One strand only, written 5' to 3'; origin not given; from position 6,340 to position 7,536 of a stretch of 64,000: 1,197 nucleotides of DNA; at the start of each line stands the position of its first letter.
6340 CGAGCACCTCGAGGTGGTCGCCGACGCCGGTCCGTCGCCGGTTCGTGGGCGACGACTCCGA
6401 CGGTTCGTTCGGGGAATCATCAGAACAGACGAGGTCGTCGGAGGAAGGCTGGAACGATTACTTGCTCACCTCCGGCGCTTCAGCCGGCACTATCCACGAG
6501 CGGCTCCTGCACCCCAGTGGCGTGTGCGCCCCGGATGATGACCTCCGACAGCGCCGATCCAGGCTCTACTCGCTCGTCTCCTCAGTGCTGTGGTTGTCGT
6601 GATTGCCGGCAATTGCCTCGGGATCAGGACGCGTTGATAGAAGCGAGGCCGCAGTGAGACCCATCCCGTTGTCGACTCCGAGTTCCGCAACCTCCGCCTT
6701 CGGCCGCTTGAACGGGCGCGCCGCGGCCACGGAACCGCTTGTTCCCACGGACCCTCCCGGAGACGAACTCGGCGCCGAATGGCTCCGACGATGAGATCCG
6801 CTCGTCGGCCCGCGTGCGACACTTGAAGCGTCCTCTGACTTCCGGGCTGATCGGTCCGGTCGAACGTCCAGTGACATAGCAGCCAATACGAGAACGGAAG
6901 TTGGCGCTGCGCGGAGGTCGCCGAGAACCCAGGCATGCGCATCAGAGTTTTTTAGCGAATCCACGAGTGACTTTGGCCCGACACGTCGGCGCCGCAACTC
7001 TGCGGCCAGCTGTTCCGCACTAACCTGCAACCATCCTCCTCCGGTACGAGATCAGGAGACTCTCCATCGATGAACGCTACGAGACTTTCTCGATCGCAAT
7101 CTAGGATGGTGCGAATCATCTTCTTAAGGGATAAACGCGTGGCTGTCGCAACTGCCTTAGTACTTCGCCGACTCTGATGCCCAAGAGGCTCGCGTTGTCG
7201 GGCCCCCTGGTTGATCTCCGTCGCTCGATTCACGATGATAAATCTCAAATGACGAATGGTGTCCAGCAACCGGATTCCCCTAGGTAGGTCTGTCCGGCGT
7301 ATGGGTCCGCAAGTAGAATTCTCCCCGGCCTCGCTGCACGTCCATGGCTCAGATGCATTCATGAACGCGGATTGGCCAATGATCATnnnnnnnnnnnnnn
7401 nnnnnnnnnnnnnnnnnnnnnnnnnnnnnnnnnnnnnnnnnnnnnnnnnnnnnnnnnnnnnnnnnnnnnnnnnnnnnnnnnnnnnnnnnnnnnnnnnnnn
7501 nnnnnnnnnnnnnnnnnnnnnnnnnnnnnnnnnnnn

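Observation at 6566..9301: Compositionally foreign four-gene operon built around a second-type DnaA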

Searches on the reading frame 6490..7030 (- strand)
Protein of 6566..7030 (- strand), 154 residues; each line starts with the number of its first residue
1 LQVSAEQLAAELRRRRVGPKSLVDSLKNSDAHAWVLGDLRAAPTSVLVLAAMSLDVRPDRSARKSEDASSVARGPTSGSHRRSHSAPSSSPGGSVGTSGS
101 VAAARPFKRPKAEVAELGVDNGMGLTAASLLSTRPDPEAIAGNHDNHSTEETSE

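Call 5: search_protein_families(library=pfam, proteins=[window:6566-7030:-, window:6490-6942:-], max_evalue=0.1)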
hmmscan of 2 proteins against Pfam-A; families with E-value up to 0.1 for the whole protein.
window:6566-7030:- (154 aa): 0 families

window:6490-6942:- (150 aa): 0 families

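Call 6: search_protein_families(library=ncbifam, proteins=[window:6566-7030:-], max_evalue=0.1)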
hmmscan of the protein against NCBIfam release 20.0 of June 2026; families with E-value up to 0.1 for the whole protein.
window:6566-7030:- (154 aa): 1 family
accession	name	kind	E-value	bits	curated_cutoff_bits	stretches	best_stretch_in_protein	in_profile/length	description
NF000086.1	vanY_far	exception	0.032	14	250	0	95-116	109-130/196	D,D-peptidase/D,D-carboxypeptidase VanY-N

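Call 22: search_protein_families(library=padloc, proteins=[window:6566-7030:-], max_evalue=0.01)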
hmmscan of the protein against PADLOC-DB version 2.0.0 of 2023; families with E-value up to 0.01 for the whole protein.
window:6566-7030:- (154 aa): 0 families

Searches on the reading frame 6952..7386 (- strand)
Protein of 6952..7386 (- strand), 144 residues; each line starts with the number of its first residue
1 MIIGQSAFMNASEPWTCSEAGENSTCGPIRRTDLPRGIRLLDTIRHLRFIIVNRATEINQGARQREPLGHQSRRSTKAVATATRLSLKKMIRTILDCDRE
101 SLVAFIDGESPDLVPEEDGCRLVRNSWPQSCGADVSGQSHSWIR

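Call 5: search_protein_families(library=pfam, proteins=[window:6952-7386:-], max_evalue=0.1)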
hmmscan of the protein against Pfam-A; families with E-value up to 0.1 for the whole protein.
window:6952-7386:- (144 aa): 0 families

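Call 6: search_protein_families(library=ncbifam, proteins=[window:6952-7386:-], max_evalue=0.1)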
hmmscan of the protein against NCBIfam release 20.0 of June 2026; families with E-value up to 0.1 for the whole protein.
window:6952-7386:- (144 aa): 0 families

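Call 14: list_cluster_members(proteins=[P0001, window:6952-7386:-, window:8766-9068:-, window:9083-9277:-, window:9573-10838:-])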
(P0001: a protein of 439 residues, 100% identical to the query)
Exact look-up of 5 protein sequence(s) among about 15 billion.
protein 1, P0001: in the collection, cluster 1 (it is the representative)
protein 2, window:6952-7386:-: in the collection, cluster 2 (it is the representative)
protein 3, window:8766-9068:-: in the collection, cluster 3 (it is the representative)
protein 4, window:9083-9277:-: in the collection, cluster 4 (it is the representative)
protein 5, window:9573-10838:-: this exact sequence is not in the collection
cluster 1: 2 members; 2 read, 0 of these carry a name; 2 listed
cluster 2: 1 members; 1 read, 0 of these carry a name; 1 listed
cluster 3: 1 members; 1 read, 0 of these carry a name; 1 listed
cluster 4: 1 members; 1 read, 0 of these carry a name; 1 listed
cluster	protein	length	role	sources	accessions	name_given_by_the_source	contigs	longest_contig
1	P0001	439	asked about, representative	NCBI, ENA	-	-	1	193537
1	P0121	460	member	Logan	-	-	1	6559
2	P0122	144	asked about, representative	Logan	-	-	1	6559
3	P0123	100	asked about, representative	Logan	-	-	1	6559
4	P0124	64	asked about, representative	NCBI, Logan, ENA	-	-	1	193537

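Call 19: find_homologous_proteins(query=window:6952-7386:-, max_evalue=10)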
Query window:6952-7386:- (144 aa): 1 proteins with E <= 10 among 16 candidates.
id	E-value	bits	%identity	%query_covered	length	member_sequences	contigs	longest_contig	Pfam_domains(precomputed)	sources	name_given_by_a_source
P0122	1.5e-91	322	100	100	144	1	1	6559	-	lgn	-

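Call 22: search_protein_families(library=padloc, proteins=[window:6952-7386:-], max_evalue=0.01)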
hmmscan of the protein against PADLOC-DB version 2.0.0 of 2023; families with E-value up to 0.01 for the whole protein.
window:6952-7386:- (144 aa): 0 families

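Call 65: predict_structure(protein=window:6952-7386:-)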
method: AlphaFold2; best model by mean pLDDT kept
length: 144 residues; sequences in the alignment: 1
mean_pLDDT: 47.3   pTM: 0.28
mean pLDDT of the five models: 47.3, 43.3, 39.6, 37.8, 32.7
residues with pLDDT >= 90: 0; 70-90: 1; 50-70: 62; < 50: 81
segments of 3 or more residues with pLDDT < 50: 1-31, 33-41, 65-67, 69-84, 124-144
pLDDT, mean of each block of 10 residues (from residue 1): 29 40 44 44 56 59 48 45 53 65 58 61 39 30 29
secondary structure, 60 per line:
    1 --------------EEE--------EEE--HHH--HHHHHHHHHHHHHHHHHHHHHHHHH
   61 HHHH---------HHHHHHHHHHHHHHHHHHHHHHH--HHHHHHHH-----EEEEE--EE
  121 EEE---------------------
elements in order: E15-17 E26-28 H36-64 H74-96 H99-106 E112-116 E119-123

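Call 67: search_protein_representatives(protein=window:6952-7386:-)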
Query: 144 residues. Proteins with E-value up to 0.001 (for the whole library): 1; up to 1e-10: 1; up to 1e-30: 1. The best 1 are listed.
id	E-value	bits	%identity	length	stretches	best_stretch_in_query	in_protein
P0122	4.7e-92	321.6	100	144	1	1-144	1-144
